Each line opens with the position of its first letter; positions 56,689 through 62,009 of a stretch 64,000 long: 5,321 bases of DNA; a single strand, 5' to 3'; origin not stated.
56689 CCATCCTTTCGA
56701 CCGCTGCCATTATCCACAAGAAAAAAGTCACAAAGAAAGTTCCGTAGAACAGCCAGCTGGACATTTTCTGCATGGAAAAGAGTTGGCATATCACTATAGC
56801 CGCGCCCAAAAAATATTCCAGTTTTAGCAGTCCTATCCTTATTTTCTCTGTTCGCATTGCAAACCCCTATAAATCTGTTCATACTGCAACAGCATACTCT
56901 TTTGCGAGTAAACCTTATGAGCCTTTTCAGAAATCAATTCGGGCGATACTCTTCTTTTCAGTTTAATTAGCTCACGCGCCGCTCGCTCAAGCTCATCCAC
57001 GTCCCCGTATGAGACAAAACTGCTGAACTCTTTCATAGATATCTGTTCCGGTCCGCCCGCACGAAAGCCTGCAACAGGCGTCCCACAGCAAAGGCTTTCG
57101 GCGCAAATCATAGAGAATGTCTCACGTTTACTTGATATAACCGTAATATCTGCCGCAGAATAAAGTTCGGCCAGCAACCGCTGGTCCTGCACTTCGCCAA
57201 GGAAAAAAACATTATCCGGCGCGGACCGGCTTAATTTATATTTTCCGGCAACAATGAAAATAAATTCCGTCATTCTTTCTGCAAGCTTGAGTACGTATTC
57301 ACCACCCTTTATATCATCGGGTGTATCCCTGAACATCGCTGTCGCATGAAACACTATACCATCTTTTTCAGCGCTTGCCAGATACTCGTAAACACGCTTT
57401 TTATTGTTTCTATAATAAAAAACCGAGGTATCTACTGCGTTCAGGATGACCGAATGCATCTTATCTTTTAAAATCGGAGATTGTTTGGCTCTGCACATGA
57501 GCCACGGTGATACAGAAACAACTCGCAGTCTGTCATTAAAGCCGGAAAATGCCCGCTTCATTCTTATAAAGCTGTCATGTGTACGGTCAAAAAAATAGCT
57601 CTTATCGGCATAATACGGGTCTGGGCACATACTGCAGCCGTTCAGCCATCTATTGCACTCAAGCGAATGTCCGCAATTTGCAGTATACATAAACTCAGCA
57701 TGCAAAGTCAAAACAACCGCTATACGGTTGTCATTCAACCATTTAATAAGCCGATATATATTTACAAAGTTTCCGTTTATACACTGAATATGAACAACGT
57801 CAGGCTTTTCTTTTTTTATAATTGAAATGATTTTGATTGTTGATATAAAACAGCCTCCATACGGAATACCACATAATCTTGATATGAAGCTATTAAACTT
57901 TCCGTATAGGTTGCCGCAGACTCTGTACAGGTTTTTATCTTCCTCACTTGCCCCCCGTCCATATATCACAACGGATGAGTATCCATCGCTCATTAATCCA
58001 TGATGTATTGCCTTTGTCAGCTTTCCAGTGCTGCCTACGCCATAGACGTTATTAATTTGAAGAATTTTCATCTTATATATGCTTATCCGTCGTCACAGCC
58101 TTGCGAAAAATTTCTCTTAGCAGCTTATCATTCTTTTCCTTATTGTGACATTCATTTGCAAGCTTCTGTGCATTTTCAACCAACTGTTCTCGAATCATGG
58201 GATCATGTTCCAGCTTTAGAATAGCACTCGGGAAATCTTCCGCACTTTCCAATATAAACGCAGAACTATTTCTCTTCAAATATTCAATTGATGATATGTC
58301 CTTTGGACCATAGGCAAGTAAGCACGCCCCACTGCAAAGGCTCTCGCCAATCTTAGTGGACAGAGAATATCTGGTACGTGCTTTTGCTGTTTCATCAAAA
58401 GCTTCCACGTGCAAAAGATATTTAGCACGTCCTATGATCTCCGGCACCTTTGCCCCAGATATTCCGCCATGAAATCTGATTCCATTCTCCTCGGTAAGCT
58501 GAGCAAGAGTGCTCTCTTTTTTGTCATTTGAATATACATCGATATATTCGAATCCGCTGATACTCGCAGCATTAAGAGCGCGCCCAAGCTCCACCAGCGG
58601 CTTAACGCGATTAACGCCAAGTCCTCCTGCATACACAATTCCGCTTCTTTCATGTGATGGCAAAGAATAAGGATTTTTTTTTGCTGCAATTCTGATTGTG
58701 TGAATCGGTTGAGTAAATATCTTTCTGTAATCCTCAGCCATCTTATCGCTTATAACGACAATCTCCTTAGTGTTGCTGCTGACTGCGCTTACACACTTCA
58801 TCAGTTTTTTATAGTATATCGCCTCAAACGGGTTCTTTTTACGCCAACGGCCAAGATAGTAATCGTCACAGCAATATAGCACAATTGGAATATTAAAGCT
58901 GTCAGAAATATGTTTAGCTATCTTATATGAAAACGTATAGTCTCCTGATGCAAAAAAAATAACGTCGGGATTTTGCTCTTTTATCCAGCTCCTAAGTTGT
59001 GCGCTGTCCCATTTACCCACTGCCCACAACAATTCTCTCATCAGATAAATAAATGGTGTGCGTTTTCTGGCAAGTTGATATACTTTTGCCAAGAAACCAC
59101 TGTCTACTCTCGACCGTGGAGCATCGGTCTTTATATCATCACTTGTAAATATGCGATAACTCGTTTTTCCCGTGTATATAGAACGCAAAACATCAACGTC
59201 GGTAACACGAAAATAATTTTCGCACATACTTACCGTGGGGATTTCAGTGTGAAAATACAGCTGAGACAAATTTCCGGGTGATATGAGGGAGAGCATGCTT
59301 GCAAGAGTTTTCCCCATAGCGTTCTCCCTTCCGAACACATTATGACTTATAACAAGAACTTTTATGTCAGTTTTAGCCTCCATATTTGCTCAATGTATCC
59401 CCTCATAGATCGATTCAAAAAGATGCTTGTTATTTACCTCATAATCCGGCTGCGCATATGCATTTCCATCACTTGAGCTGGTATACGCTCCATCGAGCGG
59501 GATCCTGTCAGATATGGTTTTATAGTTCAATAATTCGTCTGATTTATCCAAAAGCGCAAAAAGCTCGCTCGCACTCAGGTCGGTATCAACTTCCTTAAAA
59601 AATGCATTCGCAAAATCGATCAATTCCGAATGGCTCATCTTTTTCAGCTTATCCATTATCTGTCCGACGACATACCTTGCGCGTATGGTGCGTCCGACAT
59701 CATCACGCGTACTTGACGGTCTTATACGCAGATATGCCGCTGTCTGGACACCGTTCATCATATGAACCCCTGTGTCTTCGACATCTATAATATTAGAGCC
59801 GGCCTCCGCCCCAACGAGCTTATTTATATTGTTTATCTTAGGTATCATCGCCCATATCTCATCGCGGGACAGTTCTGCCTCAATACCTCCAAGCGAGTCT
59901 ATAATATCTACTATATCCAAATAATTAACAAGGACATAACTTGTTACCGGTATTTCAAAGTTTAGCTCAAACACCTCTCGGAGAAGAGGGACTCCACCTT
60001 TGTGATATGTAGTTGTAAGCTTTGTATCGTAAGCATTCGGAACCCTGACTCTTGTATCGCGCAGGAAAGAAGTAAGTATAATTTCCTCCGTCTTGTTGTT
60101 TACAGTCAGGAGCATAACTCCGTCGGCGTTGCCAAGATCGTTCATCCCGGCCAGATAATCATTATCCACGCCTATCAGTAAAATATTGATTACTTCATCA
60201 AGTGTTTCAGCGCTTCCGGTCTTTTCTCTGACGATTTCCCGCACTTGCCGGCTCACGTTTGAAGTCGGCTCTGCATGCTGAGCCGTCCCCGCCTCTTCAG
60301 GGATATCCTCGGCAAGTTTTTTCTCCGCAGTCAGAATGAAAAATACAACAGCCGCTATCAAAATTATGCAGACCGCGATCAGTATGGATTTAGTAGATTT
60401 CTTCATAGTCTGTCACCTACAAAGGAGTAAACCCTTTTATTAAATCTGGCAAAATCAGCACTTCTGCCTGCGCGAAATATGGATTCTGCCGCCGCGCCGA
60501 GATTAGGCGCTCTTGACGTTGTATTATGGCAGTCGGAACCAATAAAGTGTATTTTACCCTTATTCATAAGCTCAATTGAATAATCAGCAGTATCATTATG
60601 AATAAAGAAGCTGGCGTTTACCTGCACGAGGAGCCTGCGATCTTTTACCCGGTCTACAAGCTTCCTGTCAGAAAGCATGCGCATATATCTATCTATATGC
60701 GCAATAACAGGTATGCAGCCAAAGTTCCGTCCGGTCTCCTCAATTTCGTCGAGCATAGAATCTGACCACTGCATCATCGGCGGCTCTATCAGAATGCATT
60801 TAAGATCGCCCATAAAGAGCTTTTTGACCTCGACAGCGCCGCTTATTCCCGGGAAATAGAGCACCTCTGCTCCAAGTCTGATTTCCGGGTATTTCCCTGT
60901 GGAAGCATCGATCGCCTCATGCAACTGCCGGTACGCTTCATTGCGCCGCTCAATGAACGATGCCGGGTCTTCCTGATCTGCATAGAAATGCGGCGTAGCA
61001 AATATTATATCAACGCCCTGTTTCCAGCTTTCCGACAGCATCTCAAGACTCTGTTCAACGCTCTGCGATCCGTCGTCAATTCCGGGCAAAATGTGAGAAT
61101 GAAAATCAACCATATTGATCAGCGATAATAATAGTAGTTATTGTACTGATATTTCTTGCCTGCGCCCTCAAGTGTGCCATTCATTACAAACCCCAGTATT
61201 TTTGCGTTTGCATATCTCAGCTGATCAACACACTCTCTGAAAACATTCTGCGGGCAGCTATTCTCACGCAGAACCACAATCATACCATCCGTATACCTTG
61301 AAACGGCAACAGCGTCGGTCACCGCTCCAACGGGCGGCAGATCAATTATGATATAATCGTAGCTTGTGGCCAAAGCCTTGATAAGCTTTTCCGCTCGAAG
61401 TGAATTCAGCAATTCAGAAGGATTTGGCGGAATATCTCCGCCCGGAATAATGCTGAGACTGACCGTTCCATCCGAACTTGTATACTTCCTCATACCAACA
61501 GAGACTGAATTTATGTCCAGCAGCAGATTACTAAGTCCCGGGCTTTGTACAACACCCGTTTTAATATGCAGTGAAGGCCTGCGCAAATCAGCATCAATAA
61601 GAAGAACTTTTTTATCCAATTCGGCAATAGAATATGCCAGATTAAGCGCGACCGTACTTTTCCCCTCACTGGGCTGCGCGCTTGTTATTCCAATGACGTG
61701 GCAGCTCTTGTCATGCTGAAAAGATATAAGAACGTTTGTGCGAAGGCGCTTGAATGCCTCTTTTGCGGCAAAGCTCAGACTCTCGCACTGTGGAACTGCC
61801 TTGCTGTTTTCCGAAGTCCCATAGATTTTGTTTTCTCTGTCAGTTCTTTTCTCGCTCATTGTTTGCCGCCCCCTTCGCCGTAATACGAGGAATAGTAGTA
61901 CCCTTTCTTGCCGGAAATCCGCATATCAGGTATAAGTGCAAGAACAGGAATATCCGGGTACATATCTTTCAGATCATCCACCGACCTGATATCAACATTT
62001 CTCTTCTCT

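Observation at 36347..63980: About 27.6-kb co-directional envelope island: a polysaccharide locus running directly into two wall-binding megaproteins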

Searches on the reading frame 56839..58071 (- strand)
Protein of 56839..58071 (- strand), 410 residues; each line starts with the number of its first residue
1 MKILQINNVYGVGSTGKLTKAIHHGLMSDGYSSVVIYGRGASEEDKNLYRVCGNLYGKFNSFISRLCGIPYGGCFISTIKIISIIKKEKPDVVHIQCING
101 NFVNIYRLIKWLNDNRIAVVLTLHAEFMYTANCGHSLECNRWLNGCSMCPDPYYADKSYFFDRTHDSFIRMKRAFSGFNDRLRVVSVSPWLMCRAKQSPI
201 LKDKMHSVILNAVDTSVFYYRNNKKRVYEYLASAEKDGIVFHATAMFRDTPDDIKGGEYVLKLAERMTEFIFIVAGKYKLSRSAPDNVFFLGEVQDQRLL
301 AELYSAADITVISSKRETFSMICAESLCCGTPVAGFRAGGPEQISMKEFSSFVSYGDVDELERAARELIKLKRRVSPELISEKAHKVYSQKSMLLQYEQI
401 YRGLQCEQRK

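Call 4: search_protein_families(library=pfam, proteins=[window:56839-58071:-], max_evalue=0.001)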
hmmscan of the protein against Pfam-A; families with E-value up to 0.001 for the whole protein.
window:56839-58071:- (410 aa): 4 families
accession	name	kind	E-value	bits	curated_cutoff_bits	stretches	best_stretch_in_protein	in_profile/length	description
PF00534.26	Glycos_transf_1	-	5.9e-14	52.4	26.4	1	256-372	29-159/172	Glycosyl transferases group 1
PF13692.12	Glyco_trans_1_4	-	1.1e-13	52.1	27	1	260-370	20-141/142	Glycosyl transferases group 1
PF13439.12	Glyco_transf_4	-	4e-07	30.6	28.5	1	19-216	8-169/170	Glycosyltransferase Family 4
PF13477.12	Glyco_trans_4_2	-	0.00064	20.3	23.4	0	75-124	60-107/139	Glycosyl transferase 4-like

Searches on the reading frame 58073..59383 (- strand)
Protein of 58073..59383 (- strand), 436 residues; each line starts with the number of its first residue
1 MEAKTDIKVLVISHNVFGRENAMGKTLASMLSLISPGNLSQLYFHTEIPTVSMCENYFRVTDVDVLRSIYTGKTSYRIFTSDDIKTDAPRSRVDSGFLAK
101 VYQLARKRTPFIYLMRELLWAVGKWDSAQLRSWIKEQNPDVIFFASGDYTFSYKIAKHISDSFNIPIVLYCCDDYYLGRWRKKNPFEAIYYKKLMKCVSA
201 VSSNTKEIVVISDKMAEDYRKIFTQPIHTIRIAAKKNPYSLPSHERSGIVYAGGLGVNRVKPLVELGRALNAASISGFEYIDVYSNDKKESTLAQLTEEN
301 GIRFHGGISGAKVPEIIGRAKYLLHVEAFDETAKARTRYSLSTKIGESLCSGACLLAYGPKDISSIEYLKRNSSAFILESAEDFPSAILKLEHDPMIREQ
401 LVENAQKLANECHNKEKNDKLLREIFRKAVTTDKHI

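Call 4: search_protein_families(library=pfam, proteins=[window:58073-59383:-], max_evalue=0.001)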
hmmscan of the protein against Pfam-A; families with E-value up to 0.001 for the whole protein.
window:58073-59383:- (436 aa): 2 families
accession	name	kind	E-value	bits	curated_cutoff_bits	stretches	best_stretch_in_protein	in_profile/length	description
PF13439.12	Glyco_transf_4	-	4.2e-07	30.6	28.5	1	113-230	47-162/170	Glycosyltransferase Family 4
PF13524.12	Glyco_trans_1_2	-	3.1e-06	27.6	25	1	299-414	27-134/144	Glycosyl transferase-like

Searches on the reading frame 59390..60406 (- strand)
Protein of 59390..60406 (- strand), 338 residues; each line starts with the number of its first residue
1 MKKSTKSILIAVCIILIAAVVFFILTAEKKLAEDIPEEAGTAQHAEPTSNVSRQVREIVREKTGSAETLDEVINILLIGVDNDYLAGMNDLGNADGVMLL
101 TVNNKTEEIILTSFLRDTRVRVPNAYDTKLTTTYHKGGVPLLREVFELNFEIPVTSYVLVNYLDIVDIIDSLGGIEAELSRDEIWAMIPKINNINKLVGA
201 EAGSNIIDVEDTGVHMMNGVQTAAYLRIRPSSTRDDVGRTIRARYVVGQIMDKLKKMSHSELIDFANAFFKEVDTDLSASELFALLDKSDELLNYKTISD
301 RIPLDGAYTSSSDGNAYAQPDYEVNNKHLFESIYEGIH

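Call 4: search_protein_families(library=pfam, proteins=[window:59390-60406:-], max_evalue=0.001)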
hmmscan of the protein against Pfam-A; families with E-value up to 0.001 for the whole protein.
window:59390-60406:- (338 aa): 1 family
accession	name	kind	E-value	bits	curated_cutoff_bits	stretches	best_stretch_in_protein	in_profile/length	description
PF03816.19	LytR_cpsA_psr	-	1.2e-24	87.6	24.6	1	93-255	1-149/150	LytR_cpsA_psr family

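Call 42: search_protein_families(library=ncbifam, proteins=[window:59390-60406:-], max_evalue=0.001)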
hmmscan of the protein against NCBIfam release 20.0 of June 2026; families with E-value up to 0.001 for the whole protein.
window:59390-60406:- (338 aa): 4 families
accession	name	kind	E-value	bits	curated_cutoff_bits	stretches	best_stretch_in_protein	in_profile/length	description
NF006897.1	PRK09379.1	equivalog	1.2e-22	80.5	441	2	61-177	46-161/298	polyisoprenyl-teichoic acid--peptidoglycan teichoic acid transferase TagU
NF047591.1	ligase_LytR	equivalog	5.9e-21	75.1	450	1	48-296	32-280/336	glycopolymer--peptidoglycan transferase LytR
TIGR00350.1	lytR_cpsA_psr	domain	3.2e-19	69.7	62.3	1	92-255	1-151/152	LCP family glycopolymer transferase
NF051849.1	LCP_trans_Cps2A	equivalog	2.8e-11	43.3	650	1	58-322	209-452/477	LCP family glycopolymer transferase CpsA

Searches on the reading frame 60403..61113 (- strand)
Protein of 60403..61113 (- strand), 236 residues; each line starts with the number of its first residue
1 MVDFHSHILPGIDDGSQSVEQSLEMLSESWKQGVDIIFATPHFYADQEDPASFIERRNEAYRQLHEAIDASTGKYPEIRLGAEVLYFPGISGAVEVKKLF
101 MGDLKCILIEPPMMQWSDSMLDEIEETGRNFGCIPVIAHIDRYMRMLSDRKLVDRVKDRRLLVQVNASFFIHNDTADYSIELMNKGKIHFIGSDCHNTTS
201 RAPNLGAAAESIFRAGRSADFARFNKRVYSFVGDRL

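Call 4: search_protein_families(library=pfam, proteins=[window:60403-61113:-], max_evalue=0.001)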
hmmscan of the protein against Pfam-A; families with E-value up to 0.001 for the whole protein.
window:60403-61113:- (236 aa): 1 family
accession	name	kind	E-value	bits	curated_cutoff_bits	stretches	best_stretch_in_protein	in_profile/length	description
PF19567.5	CpsB_CapC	-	3e-42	145.1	27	1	1-214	1-214/234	Capsular polysaccharide synthesis, CpsB/CapC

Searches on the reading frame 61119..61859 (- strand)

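Call 4: search_protein_families(library=pfam, proteins=[window:61119-61859:-], max_evalue=0.001)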
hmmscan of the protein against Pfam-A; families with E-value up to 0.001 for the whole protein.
window:61119-61859:- (246 aa): 5 families
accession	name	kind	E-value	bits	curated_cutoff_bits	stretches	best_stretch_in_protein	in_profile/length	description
PF13614.12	AAA_31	-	3e-12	47.3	27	1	55-196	3-146/177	AAA domain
PF10609.15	ParA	-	1.5e-11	44.6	27.1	1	54-227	4-173/246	NUBPL iron-transfer P-loop NTPase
PF01656.29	CbiA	-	1.4e-07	32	25.4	1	58-187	3-86/125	CobQ/CobB/MinD/ParA nucleotide binding domain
PF09140.17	MipZ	-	0.00024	20.9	20.7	0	54-98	1-45/262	ATPase MipZ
PF06564.18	CBP_BcsQ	-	0.001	19.1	21.3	0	58-197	6-146/234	Cellulose biosynthesis protein BcsQ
